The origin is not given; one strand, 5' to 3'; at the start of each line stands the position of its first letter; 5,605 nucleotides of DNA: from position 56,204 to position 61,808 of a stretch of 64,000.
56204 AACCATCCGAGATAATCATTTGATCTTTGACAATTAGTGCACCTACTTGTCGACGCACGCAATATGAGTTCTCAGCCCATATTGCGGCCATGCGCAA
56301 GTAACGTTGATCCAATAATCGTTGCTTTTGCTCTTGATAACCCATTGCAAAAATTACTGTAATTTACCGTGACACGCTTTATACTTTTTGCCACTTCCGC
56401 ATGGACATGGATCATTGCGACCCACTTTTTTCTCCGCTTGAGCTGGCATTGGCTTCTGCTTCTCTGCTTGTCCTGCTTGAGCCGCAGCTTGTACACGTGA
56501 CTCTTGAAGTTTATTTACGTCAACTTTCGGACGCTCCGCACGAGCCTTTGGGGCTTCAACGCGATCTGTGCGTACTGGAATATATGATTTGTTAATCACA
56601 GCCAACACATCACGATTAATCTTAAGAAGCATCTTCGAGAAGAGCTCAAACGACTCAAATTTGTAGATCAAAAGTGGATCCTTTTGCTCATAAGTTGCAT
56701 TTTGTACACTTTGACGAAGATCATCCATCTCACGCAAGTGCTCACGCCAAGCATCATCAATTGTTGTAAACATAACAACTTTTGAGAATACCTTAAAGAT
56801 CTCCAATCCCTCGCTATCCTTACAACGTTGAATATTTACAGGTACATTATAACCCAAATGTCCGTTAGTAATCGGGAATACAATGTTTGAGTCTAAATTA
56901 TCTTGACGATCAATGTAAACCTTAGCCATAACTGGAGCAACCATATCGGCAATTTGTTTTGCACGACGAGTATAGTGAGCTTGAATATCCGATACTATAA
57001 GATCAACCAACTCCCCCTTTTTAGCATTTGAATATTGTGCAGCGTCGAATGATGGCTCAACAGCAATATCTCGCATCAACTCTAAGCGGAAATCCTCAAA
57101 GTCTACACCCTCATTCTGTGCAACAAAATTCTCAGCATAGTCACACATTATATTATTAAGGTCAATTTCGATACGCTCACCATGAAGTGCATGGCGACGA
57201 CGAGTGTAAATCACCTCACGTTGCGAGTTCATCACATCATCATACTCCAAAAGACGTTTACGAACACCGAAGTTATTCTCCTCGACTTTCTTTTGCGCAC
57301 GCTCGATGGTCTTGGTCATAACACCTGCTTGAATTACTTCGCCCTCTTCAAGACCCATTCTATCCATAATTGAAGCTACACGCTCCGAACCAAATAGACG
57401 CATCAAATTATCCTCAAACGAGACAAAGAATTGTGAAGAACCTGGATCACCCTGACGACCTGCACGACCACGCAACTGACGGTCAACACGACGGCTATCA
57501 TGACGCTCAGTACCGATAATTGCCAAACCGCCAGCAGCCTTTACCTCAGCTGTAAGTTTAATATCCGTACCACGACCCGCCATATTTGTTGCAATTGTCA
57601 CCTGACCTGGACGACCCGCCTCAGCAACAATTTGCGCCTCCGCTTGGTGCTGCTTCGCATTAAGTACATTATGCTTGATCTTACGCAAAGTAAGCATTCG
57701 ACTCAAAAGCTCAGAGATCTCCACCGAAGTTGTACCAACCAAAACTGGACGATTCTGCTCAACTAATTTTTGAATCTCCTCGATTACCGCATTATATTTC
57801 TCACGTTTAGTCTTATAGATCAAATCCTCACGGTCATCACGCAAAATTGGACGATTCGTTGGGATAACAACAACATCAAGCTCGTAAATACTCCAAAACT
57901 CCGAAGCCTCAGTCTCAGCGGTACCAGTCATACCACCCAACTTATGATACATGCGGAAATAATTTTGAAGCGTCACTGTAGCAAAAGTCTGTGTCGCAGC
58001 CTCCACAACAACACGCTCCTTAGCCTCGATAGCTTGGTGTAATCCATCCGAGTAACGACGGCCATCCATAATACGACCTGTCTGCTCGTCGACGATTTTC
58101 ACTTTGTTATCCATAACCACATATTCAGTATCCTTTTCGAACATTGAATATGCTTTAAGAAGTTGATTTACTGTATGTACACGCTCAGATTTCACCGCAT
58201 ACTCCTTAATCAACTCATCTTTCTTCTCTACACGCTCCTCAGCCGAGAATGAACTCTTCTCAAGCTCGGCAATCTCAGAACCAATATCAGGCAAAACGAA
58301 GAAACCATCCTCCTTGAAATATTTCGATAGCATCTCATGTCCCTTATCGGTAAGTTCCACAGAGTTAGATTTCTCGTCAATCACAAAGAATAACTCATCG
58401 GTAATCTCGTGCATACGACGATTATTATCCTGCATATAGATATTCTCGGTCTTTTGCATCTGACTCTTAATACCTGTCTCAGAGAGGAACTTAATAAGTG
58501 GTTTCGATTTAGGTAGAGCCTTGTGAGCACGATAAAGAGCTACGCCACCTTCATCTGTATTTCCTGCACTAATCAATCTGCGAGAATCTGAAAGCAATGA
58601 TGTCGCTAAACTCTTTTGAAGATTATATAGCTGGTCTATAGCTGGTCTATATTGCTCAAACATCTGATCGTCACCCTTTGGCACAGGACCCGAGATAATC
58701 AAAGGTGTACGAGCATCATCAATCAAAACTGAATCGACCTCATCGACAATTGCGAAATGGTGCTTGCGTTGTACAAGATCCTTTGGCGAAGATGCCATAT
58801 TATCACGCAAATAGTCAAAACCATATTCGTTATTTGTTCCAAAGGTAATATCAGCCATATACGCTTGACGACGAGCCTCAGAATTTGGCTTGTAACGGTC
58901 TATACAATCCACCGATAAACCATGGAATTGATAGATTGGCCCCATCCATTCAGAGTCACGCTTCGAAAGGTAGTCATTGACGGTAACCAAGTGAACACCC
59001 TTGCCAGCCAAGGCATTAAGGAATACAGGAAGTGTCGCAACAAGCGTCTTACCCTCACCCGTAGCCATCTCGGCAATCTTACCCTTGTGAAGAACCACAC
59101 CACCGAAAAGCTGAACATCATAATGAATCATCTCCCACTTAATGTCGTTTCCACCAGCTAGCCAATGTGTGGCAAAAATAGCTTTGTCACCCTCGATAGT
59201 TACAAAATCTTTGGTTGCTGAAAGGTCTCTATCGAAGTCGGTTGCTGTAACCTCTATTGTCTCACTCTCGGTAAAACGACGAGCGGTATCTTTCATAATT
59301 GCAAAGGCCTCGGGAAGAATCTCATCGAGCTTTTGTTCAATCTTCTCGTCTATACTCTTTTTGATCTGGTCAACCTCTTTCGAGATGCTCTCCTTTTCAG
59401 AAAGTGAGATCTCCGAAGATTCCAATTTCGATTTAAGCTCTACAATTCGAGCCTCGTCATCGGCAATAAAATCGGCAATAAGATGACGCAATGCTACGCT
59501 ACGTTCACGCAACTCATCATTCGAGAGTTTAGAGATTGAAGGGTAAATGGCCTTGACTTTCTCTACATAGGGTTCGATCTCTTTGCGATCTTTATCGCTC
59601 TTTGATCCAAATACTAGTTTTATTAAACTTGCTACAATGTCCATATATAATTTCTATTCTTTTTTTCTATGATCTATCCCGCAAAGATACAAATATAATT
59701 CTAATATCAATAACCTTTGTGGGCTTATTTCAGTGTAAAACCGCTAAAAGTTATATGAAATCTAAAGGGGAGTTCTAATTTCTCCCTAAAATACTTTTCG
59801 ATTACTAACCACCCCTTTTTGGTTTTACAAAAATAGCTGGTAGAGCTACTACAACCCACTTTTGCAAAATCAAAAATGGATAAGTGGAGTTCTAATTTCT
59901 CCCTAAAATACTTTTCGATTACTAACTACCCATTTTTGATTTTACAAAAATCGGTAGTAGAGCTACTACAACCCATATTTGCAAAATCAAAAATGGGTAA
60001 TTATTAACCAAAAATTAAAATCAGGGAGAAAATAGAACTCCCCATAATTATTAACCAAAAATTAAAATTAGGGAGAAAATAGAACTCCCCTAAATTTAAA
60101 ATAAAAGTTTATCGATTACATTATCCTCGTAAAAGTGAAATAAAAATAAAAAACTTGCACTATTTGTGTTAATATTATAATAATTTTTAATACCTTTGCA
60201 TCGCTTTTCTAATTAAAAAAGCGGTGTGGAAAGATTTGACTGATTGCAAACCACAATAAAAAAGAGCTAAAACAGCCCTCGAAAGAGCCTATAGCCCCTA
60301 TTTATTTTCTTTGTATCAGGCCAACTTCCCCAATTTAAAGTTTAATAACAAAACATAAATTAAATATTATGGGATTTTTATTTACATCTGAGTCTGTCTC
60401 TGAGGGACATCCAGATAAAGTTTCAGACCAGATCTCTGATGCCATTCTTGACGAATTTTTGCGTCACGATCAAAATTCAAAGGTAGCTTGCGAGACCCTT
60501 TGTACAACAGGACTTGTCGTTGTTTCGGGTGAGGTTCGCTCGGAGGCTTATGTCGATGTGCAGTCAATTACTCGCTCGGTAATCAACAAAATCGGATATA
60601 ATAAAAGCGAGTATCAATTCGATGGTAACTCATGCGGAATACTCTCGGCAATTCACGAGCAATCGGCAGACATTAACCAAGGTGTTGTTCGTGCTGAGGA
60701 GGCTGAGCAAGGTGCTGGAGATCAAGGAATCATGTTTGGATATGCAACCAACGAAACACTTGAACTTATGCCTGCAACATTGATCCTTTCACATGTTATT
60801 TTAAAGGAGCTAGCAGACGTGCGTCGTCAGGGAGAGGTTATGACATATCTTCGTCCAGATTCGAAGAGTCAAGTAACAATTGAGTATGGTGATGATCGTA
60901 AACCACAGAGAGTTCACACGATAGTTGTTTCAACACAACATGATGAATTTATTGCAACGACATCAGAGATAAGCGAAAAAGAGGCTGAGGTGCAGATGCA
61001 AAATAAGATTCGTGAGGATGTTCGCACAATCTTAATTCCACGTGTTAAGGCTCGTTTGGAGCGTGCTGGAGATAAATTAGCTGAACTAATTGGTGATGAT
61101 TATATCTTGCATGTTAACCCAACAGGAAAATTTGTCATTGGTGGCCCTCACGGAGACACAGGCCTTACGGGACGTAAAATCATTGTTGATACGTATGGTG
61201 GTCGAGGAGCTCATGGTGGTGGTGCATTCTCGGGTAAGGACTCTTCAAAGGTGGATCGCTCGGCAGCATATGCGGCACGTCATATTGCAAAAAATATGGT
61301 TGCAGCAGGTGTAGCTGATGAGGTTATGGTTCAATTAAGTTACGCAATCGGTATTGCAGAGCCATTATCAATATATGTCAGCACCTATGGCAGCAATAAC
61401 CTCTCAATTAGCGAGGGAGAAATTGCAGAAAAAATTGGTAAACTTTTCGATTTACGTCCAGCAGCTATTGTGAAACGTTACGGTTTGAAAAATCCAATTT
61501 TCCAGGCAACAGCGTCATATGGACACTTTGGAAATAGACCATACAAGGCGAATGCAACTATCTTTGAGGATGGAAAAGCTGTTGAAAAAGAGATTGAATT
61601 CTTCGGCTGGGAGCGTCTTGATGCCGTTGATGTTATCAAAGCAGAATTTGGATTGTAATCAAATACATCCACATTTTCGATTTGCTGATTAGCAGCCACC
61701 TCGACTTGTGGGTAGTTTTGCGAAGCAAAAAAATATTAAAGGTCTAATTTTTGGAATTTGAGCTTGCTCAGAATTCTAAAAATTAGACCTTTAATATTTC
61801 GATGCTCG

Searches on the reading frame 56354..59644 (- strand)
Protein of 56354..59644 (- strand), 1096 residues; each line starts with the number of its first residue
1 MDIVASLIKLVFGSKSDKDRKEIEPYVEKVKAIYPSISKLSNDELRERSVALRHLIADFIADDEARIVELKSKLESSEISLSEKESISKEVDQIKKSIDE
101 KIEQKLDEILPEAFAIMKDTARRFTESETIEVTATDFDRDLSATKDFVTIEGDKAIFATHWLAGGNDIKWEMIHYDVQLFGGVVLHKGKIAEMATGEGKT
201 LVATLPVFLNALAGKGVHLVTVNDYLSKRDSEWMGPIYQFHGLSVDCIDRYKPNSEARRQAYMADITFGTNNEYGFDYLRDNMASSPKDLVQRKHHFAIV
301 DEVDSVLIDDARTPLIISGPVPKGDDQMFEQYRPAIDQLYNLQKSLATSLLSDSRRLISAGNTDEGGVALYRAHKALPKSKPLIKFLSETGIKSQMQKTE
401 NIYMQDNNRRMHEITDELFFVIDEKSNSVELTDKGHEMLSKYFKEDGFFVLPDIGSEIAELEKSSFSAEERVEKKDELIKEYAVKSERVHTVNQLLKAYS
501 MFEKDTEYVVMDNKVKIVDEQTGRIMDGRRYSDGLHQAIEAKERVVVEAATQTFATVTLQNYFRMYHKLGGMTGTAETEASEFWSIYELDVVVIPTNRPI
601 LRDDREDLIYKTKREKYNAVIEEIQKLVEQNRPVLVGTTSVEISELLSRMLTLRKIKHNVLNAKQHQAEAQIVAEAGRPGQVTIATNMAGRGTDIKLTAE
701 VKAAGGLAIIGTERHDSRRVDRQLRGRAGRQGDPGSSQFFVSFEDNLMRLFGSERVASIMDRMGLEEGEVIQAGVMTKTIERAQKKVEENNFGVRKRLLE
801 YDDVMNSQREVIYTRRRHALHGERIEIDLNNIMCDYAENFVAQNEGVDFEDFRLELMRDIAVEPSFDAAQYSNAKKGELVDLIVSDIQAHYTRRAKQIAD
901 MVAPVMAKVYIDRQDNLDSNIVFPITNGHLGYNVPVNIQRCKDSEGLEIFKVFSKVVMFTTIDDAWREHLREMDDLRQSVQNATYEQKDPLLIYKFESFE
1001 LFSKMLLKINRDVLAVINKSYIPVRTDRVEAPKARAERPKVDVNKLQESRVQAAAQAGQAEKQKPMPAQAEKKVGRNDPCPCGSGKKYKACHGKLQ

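Call 14: search_protein_families(library=ncbifam, proteins=[window:56354-59644:-])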
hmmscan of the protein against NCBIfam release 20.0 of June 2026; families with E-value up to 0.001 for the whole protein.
window:56354-59644:- (1096 aa): 14 families
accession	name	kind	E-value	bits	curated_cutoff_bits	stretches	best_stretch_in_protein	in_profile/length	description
NF009536.0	PRK12901.1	equivalog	0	1779.2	1493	1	5-1094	4-1106/1118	preprotein translocase subunit SecA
NF009538.1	PRK12904.1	equivalog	2.9e-281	935.3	814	4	394-701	223-494/814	preprotein translocase subunit SecA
TIGR00963.1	secA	equivalog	8.7e-271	900.6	800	3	76-700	6-475/787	preprotein translocase subunit SecA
NF006630.0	PRK09200.1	subfamily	9.3e-225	748.2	862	3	474-901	273-701/789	preprotein translocase subunit SecA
TIGR04397.1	SecA2_Bac_anthr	exception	2.5e-208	693.9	1085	3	482-899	276-695/774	accessory Sec system translocase SecA2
TIGR03714.1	secA2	equivalog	1.6e-181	605.3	930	3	477-899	272-697/762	accessory Sec system translocase SecA2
NF012136.0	SecA2_Lm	equivalog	1.1e-166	556.1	1100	3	421-916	218-712/776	accessory Sec system translocase SecA2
TIGR04221.1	SecA2_Mycobac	equivalog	1.4e-148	496.4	725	2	476-842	271-639/762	accessory Sec system translocase SecA2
NF004088.0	PRK05590.1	equivalog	2.5e-10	40.9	140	1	1068-1094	139-165/166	hypothetical protein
NF007704.0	PRK10396.1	equivalog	1e-09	38.7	149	1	1056-1091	183-218/221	hypothetical protein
TIGR04102.1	SWIM_PBPRA1643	hypoth_equivalog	7.1e-09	36.1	68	1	1061-1092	76-107/108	PBPRA1643 family SWIM/SEC-C metal-binding motif protein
NF002592.0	PRK02250.1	equivalog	1.9e-06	28.1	158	1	1068-1093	142-167/167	hypothetical protein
NF002449.0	PRK01617.1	equivalog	2.8e-06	27.8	141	1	1072-1094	132-154/154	hypothetical protein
NF001213.0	PRK00183.1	equivalog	5.4e-05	23.3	158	1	1070-1092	130-152/157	hypothetical protein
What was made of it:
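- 56354..59644 (-): secA (context, not part of the element). Call 14: NF009536, 1779 bits.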

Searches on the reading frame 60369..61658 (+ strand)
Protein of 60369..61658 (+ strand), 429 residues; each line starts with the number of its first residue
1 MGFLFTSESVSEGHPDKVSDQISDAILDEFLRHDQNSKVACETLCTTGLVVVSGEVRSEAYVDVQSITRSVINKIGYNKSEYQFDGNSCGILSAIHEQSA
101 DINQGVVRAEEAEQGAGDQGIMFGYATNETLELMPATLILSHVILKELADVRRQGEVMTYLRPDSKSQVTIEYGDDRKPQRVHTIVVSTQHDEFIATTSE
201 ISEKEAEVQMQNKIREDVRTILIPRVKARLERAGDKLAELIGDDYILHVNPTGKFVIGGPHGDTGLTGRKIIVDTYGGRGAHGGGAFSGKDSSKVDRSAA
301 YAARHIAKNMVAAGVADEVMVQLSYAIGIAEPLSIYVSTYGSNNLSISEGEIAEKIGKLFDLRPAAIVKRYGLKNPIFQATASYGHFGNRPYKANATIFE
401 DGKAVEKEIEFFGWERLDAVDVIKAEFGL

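Call 14: search_protein_families(library=ncbifam, proteins=[window:60369-61658:+])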
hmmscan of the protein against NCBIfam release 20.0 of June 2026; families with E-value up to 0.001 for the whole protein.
window:60369-61658:+ (429 aa): 1 family
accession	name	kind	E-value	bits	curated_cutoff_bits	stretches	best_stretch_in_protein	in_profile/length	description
TIGR01034.1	metK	equivalog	6.1e-150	499.4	309.4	1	4-390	1-360/377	methionine adenosyltransferase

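Call 17: find_encoding_contigs(protein=window:60369-61658:+, flank=3000, max_places=10)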
Protein window:60369-61658:+ (429 aa): 9 contigs read that carry it; 2 places shown.
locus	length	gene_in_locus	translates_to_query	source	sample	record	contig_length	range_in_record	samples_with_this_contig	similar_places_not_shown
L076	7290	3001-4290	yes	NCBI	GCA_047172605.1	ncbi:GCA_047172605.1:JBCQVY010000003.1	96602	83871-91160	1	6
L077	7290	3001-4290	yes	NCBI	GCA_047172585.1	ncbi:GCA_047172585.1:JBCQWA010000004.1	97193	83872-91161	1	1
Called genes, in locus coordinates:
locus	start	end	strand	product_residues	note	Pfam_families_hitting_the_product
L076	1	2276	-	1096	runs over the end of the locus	PF07517:SecA_DEAD, PF01043:SecA_PP_bind, PF21090:P-loop_SecA, PF07516:SecA_SW, PF02810:SEC-C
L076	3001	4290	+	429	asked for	PF00438:S-AdoMet_synt_N, PF02772:S-AdoMet_synt_M, PF02773:S-AdoMet_synt_C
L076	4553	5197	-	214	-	PF20582:UPF0758_N (weak), PF04002:RadC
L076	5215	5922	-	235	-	PF14622:Ribonucleas_3_3, PF22935:RM44_endonuclase (weak), PF00636:Ribonuclease_3, PF00035:dsrm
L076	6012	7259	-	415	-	PF00109:ketoacyl-synt, PF02801:Ketoacyl-synt_C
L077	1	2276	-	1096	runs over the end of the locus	PF07517:SecA_DEAD, PF01043:SecA_PP_bind, PF21090:P-loop_SecA, PF07516:SecA_SW, PF02810:SEC-C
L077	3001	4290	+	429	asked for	PF00438:S-AdoMet_synt_N, PF02772:S-AdoMet_synt_M, PF02773:S-AdoMet_synt_C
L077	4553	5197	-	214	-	PF20582:UPF0758_N (weak), PF04002:RadC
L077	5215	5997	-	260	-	PF14622:Ribonucleas_3_3, PF22935:RM44_endonuclase (weak), PF00636:Ribonuclease_3, PF00035:dsrm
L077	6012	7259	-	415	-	PF00109:ketoacyl-synt, PF02801:Ketoacyl-synt_C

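Call 27: find_homologous_proteins(query=window:60369-61658:+, max_evalue=1e-100)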
Query window:60369-61658:+ (429 aa): 8000 proteins with E <= 1e-100 among 8000 candidates; the best 120 are listed.
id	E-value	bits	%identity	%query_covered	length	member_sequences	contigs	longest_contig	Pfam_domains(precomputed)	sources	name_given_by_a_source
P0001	2.6e-280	947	100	100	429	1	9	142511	PF00438.26,PF02772.22,PF02773.22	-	-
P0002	1.6e-262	888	93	100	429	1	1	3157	PF00438.26,PF02772.22,PF02773.22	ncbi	-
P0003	3.1e-262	887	92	100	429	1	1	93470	PF00438.26,PF02772.22,PF02773.22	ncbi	ncbi:MAG: methionine adenosyltransferase [Rikenellaceae bacterium]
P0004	8.7e-262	886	93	100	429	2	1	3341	PF00438.26,PF02772.22,PF02773.22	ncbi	-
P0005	1.3e-261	885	93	100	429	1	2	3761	PF00438.26,PF02772.22,PF02773.22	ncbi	-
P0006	4.3e-261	884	93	100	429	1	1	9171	PF00438.26,PF02772.22,PF02773.22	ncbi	ncbi:MAG: methionine adenosyltransferase [Rikenellaceae bacterium]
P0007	1.5e-260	882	92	100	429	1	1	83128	PF00438.26,PF02772.22,PF02773.22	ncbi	ncbi:MAG: methionine adenosyltransferase [Rikenellaceae bacterium]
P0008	1.5e-259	879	93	100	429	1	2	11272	PF00438.26,PF02772.22,PF02773.22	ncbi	-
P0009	3.5e-259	877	92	100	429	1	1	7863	PF00438.26,PF02772.22,PF02773.22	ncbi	-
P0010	1.9e-258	875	91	100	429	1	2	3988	PF00438.26,PF02772.22,PF02773.22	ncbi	-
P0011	2.3e-258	875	91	100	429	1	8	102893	PF00438.26,PF02772.22,PF02773.22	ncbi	ncbi:MAG: methionine adenosyltransferase [Rikenellaceae bacterium]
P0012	4.8e-258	874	91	100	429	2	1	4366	PF00438.26,PF02772.22,PF02773.22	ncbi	-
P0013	8.9e-258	873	91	100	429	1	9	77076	PF00438.26,PF02772.22,PF02773.22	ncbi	ncbi:MAG: methionine adenosyltransferase [Rikenellaceae bacterium]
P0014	1.3e-257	872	91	100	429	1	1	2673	PF00438.26,PF02772.22,PF02773.22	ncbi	-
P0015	3.3e-257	871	91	100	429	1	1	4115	PF00438.26,PF02772.22,PF02773.22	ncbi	-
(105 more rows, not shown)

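Call 28: find_encoding_contigs(protein=P0003, flank=2000, max_places=3)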
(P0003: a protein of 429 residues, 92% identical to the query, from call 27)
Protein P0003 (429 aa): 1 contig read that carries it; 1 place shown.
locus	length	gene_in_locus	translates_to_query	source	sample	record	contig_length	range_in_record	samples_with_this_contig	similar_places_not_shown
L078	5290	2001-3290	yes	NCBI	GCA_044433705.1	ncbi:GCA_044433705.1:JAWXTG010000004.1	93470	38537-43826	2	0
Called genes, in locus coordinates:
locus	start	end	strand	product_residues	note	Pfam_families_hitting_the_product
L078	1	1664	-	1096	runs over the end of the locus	PF07517:SecA_DEAD, PF01043:SecA_PP_bind, PF21090:P-loop_SecA, PF07516:SecA_SW, PF02810:SEC-C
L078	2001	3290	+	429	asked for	PF00438:S-AdoMet_synt_N, PF02772:S-AdoMet_synt_M, PF02773:S-AdoMet_synt_C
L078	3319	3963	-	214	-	PF20582:UPF0758_N (weak), PF04002:RadC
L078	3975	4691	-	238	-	PF14622:Ribonucleas_3_3, PF22935:RM44_endonuclase (weak), PF00636:Ribonuclease_3, PF00035:dsrm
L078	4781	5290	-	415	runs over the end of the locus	PF00109:ketoacyl-synt, PF02801:Ketoacyl-synt_C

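Call 29: find_encoding_contigs(protein=P0007, flank=2000, max_places=3)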
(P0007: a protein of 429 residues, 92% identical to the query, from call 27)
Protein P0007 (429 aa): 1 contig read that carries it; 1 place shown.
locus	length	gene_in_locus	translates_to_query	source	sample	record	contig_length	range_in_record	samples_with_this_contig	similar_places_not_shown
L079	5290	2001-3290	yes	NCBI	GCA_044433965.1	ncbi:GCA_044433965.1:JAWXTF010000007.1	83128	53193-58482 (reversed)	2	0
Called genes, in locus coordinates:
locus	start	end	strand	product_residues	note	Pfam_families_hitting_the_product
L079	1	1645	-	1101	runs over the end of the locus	PF07517:SecA_DEAD, PF01043:SecA_PP_bind, PF21090:P-loop_SecA, PF07516:SecA_SW, PF02810:SEC-C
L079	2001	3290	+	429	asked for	PF00438:S-AdoMet_synt_N, PF02772:S-AdoMet_synt_M, PF02773:S-AdoMet_synt_C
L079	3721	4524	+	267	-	PF14378:PAP2_3 (weak), PF01569:PAP2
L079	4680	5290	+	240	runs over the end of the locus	-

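Call 30: find_encoding_contigs(protein=P0011, flank=2000, max_places=3)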
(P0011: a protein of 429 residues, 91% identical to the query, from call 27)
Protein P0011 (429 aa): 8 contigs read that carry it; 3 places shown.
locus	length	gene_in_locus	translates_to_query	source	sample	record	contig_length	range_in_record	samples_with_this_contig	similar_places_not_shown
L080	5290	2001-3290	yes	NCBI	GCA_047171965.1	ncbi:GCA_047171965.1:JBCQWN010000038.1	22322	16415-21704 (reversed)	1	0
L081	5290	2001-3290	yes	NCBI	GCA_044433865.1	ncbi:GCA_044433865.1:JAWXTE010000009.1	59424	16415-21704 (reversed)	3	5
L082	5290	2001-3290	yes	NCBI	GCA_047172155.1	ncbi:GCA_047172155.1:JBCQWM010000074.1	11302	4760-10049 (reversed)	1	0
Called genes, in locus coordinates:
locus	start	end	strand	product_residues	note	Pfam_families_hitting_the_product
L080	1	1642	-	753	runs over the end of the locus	PF07517:SecA_DEAD, PF01043:SecA_PP_bind, PF21090:P-loop_SecA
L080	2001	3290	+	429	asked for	PF00438:S-AdoMet_synt_N, PF02772:S-AdoMet_synt_M, PF02773:S-AdoMet_synt_C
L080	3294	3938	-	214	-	PF20582:UPF0758_N (weak), PF04002:RadC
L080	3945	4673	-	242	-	PF14622:Ribonucleas_3_3, PF22935:RM44_endonuclase (weak), PF00636:Ribonuclease_3, PF00035:dsrm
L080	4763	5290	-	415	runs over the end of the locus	PF00109:ketoacyl-synt, PF00108:Thiolase_N (faint), PF02801:Ketoacyl-synt_C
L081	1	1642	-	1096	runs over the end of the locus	PF07517:SecA_DEAD, PF01043:SecA_PP_bind, PF21090:P-loop_SecA, PF07516:SecA_SW, PF02810:SEC-C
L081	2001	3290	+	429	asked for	PF00438:S-AdoMet_synt_N, PF02772:S-AdoMet_synt_M, PF02773:S-AdoMet_synt_C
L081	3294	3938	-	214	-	PF20582:UPF0758_N (weak), PF04002:RadC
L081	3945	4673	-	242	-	PF14622:Ribonucleas_3_3, PF22935:RM44_endonuclase (weak), PF00636:Ribonuclease_3, PF00035:dsrm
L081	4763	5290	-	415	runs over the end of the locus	PF00109:ketoacyl-synt, PF00108:Thiolase_N (faint), PF02801:Ketoacyl-synt_C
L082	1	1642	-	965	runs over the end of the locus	PF07517:SecA_DEAD, PF01043:SecA_PP_bind, PF21090:P-loop_SecA, PF07516:SecA_SW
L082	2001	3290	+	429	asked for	PF00438:S-AdoMet_synt_N, PF02772:S-AdoMet_synt_M, PF02773:S-AdoMet_synt_C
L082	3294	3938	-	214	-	PF20582:UPF0758_N (weak), PF04002:RadC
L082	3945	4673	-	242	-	PF14622:Ribonucleas_3_3, PF22935:RM44_endonuclase (weak), PF00636:Ribonuclease_3, PF00035:dsrm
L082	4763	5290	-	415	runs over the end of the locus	PF00109:ketoacyl-synt, PF00108:Thiolase_N (faint), PF02801:Ketoacyl-synt_C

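Call 31: find_encoding_contigs(protein=P0013, flank=2000, max_places=3)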
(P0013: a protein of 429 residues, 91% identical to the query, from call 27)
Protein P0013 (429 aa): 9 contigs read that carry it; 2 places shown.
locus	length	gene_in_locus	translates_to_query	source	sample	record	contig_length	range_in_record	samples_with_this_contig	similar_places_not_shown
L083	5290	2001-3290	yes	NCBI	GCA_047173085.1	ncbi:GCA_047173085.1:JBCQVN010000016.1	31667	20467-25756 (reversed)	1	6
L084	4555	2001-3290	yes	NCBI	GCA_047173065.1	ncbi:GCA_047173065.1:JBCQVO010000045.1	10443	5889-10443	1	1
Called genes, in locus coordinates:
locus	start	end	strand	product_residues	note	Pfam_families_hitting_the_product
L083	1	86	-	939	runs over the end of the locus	PF00005:ABC_tran (faint), PF02463:SMC_N (faint), PF13191:AAA_16 (faint), PF13555:AAA_29 (faint), PF20703:nSTAND1 (faint), PF17760:UvrA_inter, PF00684:DnaJ_CXXCXGXG (faint), PF17755:UvrA_DNA-bind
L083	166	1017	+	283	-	PF13509:S1_2, PF17783:WHD_CvfB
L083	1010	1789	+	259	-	PF13489:Methyltransf_23, PF13847:Methyltransf_31, PF08241:Methyltransf_11, PF08242:Methyltransf_12, PF13649:Methyltransf_25, PF01209:Ubie_methyltran (weak)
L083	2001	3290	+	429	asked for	PF00438:S-AdoMet_synt_N, PF02772:S-AdoMet_synt_M, PF02773:S-AdoMet_synt_C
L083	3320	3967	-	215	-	PF20582:UPF0758_N (weak), PF04002:RadC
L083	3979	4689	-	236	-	PF14622:Ribonucleas_3_3, PF22935:RM44_endonuclase, PF00636:Ribonuclease_3, PF00035:dsrm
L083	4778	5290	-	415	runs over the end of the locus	PF00109:ketoacyl-synt, PF02801:Ketoacyl-synt_C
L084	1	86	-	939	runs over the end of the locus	PF00005:ABC_tran (faint), PF02463:SMC_N (faint), PF13191:AAA_16 (faint), PF13555:AAA_29 (faint), PF20703:nSTAND1 (faint), PF17760:UvrA_inter, PF00684:DnaJ_CXXCXGXG (faint), PF17755:UvrA_DNA-bind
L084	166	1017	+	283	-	PF13509:S1_2, PF17783:WHD_CvfB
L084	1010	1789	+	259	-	PF13489:Methyltransf_23, PF13847:Methyltransf_31, PF08241:Methyltransf_11, PF08242:Methyltransf_12, PF13649:Methyltransf_25, PF01209:Ubie_methyltran (weak)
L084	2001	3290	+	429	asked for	PF00438:S-AdoMet_synt_N, PF02772:S-AdoMet_synt_M, PF02773:S-AdoMet_synt_C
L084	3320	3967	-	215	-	PF20582:UPF0758_N (weak), PF04002:RadC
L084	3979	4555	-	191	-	PF00636:Ribonuclease_3, PF14622:Ribonucleas_3_3, PF00035:dsrm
